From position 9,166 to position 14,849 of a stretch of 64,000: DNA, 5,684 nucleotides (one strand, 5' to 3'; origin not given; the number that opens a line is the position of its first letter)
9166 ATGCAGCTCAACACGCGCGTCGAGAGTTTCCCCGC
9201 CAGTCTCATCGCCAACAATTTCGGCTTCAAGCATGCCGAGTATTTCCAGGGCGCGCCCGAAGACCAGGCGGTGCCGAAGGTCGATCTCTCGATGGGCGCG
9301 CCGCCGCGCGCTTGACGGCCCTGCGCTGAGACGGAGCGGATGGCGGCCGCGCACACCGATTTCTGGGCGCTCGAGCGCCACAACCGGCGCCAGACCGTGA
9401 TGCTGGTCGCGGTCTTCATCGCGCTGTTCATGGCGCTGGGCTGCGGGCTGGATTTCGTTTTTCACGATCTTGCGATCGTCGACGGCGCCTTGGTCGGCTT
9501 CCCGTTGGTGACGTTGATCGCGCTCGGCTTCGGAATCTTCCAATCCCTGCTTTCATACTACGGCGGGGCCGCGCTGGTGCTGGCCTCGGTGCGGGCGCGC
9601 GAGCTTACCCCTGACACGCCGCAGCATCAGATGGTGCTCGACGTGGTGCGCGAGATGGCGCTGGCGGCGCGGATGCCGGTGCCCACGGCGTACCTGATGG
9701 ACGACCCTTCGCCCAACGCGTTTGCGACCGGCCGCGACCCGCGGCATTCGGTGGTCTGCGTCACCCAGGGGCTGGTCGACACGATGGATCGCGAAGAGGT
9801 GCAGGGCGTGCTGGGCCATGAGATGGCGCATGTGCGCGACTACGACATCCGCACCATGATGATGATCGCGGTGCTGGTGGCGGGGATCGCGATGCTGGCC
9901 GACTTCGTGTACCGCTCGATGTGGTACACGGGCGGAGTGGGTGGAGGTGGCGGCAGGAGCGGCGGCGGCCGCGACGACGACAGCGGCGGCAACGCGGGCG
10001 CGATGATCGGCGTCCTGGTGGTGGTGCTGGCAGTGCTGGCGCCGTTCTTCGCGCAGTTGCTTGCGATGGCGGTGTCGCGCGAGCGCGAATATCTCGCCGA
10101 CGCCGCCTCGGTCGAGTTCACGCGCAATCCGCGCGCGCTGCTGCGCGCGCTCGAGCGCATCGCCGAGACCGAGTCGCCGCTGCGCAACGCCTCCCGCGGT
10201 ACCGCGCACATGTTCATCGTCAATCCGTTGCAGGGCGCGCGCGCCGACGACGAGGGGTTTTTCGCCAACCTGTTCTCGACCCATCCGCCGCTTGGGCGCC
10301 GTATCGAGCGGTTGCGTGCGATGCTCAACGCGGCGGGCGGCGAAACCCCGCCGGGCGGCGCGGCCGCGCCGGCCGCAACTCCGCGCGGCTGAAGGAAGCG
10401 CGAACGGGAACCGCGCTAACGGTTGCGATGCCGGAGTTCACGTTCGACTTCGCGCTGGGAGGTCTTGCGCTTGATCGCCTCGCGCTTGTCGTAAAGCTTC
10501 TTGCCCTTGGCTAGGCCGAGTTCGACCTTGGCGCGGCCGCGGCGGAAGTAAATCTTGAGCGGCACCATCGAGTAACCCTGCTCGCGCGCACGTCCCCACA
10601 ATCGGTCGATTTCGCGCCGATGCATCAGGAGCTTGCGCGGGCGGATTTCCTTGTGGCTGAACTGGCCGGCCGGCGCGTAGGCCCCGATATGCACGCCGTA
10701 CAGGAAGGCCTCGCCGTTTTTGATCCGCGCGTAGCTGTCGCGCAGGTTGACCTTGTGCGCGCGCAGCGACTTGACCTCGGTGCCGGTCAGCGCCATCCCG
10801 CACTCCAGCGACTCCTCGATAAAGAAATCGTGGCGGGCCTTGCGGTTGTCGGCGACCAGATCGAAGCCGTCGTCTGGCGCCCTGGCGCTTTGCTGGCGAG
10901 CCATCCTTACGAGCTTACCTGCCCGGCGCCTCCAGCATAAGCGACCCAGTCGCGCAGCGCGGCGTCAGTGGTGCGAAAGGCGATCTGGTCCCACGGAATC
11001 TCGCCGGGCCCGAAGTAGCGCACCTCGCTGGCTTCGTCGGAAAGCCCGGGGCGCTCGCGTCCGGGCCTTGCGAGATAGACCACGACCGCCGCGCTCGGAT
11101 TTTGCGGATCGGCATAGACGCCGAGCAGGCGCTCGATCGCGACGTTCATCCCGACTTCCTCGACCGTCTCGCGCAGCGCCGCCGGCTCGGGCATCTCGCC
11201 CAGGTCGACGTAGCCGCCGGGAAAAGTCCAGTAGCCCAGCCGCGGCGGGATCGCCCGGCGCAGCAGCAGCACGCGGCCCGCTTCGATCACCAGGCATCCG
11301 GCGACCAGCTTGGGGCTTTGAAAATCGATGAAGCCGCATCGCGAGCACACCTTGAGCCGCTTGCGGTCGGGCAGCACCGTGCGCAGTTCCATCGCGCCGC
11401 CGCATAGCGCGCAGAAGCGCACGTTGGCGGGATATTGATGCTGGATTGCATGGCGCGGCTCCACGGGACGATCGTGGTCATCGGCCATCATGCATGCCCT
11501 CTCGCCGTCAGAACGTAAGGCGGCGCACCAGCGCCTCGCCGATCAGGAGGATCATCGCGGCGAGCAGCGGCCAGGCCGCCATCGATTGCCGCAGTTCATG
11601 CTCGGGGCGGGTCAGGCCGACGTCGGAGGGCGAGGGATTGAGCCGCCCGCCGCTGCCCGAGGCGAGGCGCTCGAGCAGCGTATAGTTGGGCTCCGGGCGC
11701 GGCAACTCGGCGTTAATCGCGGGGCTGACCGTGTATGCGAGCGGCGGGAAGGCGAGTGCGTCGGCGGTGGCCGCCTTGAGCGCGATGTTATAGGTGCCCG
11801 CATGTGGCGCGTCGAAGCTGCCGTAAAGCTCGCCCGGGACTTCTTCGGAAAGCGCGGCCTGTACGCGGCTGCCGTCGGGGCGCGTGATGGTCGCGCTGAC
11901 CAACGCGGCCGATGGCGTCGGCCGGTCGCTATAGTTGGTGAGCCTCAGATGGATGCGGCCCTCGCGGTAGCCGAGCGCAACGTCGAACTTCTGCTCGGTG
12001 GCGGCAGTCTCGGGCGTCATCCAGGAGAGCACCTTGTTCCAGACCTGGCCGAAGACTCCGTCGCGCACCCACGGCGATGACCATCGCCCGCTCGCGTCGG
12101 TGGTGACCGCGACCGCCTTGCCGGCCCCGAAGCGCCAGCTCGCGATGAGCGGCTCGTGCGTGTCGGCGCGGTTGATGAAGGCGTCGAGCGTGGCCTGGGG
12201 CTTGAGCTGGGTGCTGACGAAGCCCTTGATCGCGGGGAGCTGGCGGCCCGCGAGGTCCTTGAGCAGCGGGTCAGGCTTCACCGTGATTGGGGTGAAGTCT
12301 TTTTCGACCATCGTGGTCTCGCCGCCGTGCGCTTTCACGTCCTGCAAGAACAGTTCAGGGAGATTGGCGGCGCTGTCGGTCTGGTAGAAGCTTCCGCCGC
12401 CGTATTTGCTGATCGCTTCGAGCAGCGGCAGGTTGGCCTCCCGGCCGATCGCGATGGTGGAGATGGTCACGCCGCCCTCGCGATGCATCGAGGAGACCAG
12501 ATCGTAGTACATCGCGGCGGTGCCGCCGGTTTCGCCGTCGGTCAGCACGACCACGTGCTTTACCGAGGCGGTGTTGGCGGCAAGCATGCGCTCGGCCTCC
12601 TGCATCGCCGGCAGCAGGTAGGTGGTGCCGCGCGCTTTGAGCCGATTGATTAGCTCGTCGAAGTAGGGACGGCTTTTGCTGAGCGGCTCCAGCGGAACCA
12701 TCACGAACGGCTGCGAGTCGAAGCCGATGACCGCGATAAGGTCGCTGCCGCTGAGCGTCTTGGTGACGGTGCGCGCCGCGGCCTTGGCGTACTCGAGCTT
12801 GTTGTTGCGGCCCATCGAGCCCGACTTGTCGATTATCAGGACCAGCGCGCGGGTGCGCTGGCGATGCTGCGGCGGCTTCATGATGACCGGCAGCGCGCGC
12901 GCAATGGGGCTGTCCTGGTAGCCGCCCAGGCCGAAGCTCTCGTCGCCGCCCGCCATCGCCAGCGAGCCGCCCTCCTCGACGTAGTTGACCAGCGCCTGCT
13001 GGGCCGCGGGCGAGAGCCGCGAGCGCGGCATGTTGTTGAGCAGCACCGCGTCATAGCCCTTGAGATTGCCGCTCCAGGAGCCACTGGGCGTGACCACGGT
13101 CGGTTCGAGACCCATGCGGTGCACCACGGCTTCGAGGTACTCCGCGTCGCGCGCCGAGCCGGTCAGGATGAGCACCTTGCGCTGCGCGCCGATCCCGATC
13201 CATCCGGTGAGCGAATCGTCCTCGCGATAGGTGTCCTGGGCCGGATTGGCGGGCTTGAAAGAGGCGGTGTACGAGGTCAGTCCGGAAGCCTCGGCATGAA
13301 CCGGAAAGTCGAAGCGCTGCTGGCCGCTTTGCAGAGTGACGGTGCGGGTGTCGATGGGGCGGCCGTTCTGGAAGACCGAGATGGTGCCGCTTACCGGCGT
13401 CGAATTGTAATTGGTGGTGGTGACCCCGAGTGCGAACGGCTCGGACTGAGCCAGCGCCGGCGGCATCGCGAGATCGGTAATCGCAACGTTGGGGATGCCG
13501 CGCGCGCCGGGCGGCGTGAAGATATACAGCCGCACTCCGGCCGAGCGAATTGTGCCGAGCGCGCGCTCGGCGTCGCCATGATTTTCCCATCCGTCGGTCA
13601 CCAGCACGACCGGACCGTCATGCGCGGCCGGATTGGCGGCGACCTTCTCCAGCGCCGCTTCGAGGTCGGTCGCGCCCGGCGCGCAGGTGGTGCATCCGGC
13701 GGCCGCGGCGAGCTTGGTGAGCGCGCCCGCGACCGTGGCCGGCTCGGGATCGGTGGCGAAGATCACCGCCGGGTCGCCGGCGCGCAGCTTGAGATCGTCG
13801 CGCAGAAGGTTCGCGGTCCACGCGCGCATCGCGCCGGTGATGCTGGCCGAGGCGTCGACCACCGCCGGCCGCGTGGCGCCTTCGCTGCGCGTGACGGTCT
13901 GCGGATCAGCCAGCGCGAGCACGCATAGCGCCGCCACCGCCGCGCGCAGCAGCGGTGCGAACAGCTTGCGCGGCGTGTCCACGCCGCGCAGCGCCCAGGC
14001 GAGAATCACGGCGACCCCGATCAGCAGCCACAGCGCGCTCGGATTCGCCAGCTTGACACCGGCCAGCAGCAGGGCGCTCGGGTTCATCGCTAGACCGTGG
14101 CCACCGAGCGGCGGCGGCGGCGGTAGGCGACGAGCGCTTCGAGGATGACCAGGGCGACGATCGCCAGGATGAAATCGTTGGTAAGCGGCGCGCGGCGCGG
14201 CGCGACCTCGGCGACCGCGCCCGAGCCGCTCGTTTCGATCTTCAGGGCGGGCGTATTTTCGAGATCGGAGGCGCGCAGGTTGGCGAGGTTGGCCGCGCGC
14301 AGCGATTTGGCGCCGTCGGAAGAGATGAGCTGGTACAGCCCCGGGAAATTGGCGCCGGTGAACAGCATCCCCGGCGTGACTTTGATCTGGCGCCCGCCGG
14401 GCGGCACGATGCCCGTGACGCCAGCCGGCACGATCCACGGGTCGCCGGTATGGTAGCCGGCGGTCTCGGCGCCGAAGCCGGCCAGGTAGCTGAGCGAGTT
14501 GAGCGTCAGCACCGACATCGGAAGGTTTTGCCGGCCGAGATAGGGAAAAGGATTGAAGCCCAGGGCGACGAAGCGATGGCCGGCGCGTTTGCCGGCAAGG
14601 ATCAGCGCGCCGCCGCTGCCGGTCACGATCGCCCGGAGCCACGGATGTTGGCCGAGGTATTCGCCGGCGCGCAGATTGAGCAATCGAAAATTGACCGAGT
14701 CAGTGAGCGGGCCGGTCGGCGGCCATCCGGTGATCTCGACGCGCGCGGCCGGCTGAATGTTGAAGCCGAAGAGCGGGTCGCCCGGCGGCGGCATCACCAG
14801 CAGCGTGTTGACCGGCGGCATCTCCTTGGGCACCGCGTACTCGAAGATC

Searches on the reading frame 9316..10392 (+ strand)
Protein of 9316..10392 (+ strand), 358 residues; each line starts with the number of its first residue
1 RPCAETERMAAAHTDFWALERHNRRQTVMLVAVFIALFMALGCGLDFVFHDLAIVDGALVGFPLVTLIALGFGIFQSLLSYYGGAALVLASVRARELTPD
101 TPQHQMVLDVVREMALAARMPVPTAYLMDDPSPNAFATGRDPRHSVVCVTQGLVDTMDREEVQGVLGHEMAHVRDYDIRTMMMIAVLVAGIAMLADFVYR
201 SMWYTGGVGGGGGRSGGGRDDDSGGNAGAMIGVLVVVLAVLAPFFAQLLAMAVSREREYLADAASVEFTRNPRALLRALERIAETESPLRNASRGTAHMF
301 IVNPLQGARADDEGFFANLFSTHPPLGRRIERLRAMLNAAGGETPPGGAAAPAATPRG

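Call 81: search_protein_families(library=pfam, proteins=[window:9316-10392:+], max_evalue=0.00001)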
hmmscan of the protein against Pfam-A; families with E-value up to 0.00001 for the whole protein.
window:9316-10392:+ (358 aa): 1 family
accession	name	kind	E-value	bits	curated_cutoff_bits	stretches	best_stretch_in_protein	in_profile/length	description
PF01435.24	Peptidase_M48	-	1.9e-34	119.6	20.3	1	107-336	7-185/186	Peptidase family M48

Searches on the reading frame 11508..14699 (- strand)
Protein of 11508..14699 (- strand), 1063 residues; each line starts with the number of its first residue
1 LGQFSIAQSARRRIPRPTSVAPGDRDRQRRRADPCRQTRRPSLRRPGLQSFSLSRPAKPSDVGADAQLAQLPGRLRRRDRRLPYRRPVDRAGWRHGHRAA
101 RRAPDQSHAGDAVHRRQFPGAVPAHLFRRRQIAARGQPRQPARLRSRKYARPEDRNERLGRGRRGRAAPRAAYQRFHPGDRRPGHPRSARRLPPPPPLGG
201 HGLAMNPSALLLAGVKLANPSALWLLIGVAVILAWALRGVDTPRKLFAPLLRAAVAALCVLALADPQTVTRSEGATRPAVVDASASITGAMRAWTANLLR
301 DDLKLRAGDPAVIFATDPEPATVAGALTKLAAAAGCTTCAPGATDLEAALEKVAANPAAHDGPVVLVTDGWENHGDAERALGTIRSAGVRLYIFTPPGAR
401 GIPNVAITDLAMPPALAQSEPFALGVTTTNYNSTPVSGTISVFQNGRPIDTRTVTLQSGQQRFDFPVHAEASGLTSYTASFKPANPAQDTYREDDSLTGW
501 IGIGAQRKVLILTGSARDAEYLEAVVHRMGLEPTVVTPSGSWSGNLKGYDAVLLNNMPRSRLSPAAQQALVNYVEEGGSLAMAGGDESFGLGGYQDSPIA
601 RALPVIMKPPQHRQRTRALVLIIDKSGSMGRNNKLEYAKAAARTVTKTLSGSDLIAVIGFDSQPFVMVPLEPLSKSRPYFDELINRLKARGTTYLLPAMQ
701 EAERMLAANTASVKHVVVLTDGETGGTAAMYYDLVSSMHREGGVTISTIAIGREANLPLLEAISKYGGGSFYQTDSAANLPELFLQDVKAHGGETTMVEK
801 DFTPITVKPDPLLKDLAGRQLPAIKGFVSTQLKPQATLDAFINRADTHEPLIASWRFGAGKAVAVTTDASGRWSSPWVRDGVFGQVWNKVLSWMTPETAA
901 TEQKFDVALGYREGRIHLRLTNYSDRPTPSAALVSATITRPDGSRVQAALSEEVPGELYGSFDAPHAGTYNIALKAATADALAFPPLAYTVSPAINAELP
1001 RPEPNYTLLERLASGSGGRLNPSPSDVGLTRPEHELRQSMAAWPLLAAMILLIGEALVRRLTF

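Call 81: search_protein_families(library=pfam, proteins=[window:11508-14699:-], max_evalue=0.00001)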
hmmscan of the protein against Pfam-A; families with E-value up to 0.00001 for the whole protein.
window:11508-14699:- (1063 aa): 5 families
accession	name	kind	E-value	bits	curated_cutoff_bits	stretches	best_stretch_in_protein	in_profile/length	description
PF13519.12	VWA_2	-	2.2e-19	70.5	27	1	619-723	1-107/107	von Willebrand factor type A domain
PF00092.34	VWA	-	4.3e-19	69.8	23.8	1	619-784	2-172/174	von Willebrand factor type A domain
PF13768.12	VWA_3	-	2.6e-12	47.5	27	1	618-770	2-152/155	von Willebrand factor type A domain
PF07090.17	GATase1_like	-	1.2e-11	45.1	27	1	806-895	158-246/247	Putative glutamine amidotransferase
PF05762.20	VWA_CoxE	-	2.1e-07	31.1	26.4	0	280-405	62-196/222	VWA domain containing CoxE-like protein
